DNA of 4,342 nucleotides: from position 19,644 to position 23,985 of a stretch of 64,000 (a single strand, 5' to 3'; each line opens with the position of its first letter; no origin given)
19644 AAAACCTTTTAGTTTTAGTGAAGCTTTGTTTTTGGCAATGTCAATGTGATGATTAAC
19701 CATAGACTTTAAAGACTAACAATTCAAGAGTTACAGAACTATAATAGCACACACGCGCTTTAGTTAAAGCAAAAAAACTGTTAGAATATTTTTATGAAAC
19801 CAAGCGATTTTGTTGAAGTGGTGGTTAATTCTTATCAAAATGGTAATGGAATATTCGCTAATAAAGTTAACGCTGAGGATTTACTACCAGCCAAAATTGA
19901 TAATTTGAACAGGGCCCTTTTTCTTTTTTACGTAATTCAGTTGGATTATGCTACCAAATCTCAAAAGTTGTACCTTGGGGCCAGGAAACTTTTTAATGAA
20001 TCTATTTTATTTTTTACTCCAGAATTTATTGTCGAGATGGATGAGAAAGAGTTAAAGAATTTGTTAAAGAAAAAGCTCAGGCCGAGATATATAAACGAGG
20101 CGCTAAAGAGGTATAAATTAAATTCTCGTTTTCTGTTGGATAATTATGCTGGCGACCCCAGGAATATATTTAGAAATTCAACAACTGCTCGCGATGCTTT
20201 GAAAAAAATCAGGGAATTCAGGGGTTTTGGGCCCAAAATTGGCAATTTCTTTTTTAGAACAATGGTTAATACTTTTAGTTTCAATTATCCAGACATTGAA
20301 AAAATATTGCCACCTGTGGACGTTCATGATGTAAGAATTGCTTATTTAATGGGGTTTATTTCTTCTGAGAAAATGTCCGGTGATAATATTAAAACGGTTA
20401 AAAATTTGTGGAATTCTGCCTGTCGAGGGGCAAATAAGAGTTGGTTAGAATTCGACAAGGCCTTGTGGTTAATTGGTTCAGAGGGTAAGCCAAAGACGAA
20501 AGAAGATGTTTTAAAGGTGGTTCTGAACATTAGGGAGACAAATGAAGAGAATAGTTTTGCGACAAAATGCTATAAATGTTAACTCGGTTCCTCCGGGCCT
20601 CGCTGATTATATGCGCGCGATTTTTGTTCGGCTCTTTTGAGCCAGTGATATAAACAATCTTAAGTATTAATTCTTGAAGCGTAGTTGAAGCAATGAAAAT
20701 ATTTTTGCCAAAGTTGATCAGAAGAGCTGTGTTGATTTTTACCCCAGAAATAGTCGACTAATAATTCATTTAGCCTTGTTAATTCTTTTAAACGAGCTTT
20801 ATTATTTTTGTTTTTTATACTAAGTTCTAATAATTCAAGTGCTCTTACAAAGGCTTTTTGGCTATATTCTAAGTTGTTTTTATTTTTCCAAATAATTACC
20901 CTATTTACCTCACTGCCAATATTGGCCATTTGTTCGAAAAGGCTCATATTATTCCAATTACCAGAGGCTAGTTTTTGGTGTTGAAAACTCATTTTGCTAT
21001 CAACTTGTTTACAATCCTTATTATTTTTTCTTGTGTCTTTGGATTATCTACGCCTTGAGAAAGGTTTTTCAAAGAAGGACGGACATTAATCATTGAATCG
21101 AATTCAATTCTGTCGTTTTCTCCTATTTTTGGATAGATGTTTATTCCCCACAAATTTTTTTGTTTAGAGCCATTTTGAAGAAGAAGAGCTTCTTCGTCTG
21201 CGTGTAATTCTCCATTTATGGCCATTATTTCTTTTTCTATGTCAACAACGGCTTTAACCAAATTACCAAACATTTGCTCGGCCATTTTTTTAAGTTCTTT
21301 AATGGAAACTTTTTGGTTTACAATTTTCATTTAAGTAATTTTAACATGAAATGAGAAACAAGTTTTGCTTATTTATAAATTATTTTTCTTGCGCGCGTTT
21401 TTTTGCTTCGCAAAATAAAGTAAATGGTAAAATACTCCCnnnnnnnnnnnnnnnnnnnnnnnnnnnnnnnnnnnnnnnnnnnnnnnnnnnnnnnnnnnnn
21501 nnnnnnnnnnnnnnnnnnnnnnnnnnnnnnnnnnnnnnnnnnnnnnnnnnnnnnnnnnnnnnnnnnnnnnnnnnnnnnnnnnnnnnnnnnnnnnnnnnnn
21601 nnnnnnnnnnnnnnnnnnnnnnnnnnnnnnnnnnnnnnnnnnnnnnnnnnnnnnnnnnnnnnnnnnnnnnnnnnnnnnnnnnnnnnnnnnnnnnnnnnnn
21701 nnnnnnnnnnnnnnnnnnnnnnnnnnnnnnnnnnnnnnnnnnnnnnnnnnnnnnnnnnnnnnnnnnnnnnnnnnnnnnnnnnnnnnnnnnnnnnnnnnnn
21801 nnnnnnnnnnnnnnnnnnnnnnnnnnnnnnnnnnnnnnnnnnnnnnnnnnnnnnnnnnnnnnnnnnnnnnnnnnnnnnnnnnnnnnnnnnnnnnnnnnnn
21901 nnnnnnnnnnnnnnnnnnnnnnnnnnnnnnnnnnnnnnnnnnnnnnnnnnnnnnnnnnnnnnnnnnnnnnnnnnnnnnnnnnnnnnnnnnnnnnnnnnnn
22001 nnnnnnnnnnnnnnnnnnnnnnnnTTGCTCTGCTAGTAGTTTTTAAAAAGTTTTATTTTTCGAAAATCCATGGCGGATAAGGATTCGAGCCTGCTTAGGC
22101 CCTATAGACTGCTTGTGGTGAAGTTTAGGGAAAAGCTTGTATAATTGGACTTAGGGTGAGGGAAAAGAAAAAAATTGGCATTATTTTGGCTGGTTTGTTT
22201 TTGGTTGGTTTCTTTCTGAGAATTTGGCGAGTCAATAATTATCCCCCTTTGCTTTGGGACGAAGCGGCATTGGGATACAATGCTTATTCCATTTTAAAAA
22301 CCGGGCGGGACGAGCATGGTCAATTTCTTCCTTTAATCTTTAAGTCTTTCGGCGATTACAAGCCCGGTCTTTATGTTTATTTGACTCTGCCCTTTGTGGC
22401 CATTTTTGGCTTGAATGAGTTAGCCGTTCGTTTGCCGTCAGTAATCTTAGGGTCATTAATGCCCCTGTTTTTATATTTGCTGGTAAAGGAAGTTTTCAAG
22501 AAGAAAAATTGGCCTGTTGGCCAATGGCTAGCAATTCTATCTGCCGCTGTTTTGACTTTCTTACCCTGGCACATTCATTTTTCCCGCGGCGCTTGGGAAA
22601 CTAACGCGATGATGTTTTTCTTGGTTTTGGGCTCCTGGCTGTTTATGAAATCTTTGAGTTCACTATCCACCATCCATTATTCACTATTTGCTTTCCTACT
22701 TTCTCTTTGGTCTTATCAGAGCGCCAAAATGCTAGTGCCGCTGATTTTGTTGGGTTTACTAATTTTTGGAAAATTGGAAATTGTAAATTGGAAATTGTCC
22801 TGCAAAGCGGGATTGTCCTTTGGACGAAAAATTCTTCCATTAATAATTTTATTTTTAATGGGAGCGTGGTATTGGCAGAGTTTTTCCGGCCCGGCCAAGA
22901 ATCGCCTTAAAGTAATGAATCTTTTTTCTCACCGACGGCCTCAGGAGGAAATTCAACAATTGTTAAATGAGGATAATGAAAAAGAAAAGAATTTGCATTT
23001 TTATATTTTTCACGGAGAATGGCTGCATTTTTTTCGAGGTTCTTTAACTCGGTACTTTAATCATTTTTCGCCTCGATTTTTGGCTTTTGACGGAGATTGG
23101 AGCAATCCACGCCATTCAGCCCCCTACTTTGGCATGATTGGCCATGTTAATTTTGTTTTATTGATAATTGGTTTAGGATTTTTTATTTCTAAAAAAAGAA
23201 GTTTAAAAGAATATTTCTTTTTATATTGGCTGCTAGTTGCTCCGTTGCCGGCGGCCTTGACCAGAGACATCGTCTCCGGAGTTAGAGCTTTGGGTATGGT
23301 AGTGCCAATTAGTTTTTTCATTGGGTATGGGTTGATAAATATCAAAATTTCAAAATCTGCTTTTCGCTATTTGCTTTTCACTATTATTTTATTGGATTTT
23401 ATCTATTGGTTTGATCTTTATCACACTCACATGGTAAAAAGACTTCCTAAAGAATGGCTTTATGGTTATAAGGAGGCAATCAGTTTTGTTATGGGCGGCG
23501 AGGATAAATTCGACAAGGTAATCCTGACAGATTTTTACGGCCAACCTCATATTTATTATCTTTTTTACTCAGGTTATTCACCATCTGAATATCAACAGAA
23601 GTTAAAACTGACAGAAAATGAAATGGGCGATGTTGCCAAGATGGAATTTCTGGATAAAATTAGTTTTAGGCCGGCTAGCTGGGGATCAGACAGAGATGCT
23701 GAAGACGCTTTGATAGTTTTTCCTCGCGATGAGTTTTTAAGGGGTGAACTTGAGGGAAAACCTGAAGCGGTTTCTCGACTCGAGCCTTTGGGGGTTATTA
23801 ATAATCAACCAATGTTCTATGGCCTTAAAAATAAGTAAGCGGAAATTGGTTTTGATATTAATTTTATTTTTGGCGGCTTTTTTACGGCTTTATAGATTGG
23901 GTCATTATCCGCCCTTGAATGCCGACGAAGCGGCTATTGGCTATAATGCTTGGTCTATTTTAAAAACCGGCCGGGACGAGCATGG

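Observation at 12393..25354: Five GT39/PMT-like GT-C paralogs, three in an overlapping tandem array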

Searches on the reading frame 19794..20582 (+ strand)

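Call 15: search_protein_families(library=pfam, proteins=[window:19794-20582:+], max_evalue=0.001)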
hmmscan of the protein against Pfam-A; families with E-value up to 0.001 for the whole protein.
window:19794-20582:+ (262 aa): 0 families

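Call 61: search_protein_families(library=pfam, proteins=[window:19794-20579:+], max_evalue=5)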
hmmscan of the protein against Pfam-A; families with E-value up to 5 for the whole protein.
window:19794-20579:+ (262 aa): 1 family
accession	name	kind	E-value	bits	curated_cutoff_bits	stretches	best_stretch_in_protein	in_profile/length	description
PF00730.31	HhH-GPD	-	0.038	14.8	26.2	1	64-193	19-93/108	HhH-GPD superfamily base excision DNA repair protein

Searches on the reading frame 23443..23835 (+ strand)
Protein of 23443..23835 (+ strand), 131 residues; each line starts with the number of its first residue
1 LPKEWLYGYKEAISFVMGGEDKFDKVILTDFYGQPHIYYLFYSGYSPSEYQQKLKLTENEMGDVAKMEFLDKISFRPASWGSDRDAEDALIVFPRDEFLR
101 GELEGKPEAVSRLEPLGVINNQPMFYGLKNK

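Call 64: predict_structure(alignment_id=A3)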
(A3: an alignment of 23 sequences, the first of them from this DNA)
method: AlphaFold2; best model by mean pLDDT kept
length: 131 residues; sequences in the alignment: 23
mean_pLDDT: 86.9   pTM: 0.81
mean pLDDT of the five models: 86.9, 86.8, 85.0, 85.0, 84.7
residues with pLDDT >= 90: 75; 70-90: 43; 50-70: 12; < 50: 1
segments of 3 or more residues with pLDDT < 50: none
pLDDT, mean of each block of 10 residues (from residue 1): 74 95 94 91 95 74 75 90 87 90 80 92 93 84
secondary structure, 60 per line:
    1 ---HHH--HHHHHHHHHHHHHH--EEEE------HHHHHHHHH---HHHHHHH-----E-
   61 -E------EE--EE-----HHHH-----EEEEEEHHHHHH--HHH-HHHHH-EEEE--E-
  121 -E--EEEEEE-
elements in order: H9-22 E25-28 H35-43 H47-53 H80-83 E89-94 H95-100 H107-111 E113-116 E125-130
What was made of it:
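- Tried and rejected: I modelled the C-terminal domain on its own (pLDDT 86.9, call 64) and searched the PDB for a clue to the acceptor.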

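Call 67: fold_search(model_id=the predicted structure, library=pdb)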
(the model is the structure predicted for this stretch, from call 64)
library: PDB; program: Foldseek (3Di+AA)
matches with E <= 10: 84; with E <= 0.001: 0
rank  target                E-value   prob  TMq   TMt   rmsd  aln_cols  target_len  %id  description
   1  6pqb_C                2.2e-01  0.13  0.32  0.21   8.2       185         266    9  Crystal structure of aminoglycoside-resistance methyltransferase RmtC bound to S-adenosylhomocysteine (SAH) (released 2019-10-16)
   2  4cdz                  3.3e-01  0.14  0.36  0.28   8.3       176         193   10  Crystal Structure of Spinosyn Rhamnosyl 4'-O-Methyltransferase SpnH from Saccharopolyspora spinosa (released 2014-11-26)
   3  3jwh_A                8.9e-01  0.09  0.34  0.27   9.4       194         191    9  Crystal structure analysis of the methyltransferase domain of bacterial-AvHen1-C (released 2009-10-20)
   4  8bir_A                8.9e-01  0.06  0.29  0.17   8.3       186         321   15  O-Methyltransferase Plu4895 in complex with SAH and AQ-256 (released 2023-03-08)
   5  8c9v                  1.1e+00  0.08  0.37  0.30   9.6       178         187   11  O-methyltransferase from Desulfuromonas acetoxidans (released 2023-04-05)
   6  6cn0_A                1.2e+00  0.07  0.35  0.22   8.1       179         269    8  2.95 Angstrom Crystal Structure of 16S rRNA Methylase from Proteus mirabilis (released 2018-03-21)
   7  2o20_A                1.3e+00  0.08  0.25  0.14   7.7        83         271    6  Crystal structure of transcription regulator CcpA of Lactococcus lactis (released 2007-03-27)
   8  4r5f                  1.3e+00  0.06  0.27  0.13   9.7       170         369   12  X-ray structure of the D199K mutant of the cysteine desulfurase IscS from A. fulgidus (released 2014-12-17)
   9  5i10                  1.5e+00  0.08  0.37  0.29   6.8       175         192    9  Crystal structure of spinosyn rhamnosyl 4'-O-methyltransferase spnh mutant T242Q from Saccharopolyspora Spinosa (released 2017-02-08)
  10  4hvk                  1.5e+00  0.06  0.24  0.11   7.7        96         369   12  Crystal structure and functional studies of an unusual L-cysteine desulfurase from Archaeoglobus fulgidus. (released 2012-12-05)
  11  6cn0_B                1.6e+00  0.06  0.32  0.21   8.4       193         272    8  2.95 Angstrom Crystal Structure of 16S rRNA Methylase from Proteus mirabilis (released 2018-03-21)
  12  2o20_B                2.0e+00  0.05  0.27  0.16   8.2       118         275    9  Crystal structure of transcription regulator CcpA of Lactococcus lactis (released 2007-03-27)
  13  3b85_A                2.1e+00  0.09  0.33  0.25   5.3       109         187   15  Crystal structure of predicted phosphate starvation-induced ATPase PhoH2 from Corynebacterium glutamicum (released 2007-12-18)
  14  4ce0                  2.1e+00  0.06  0.37  0.27   8.8       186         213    9  Crystal Structure of SAH-bound Spinosyn Rhamnosyl 4'-O- Methyltransferase SpnH from Saccharopolyspora spinosa (released 2014-11-26)
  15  1h1c_D                2.2e+00  0.04  0.30  0.15   8.6       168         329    7  Histidinol-phosphate aminotransferase (HisC) from Thermotoga maritima (released 2004-03-19)
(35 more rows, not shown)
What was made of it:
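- Its best PDB match has E 0.22 (call 67).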
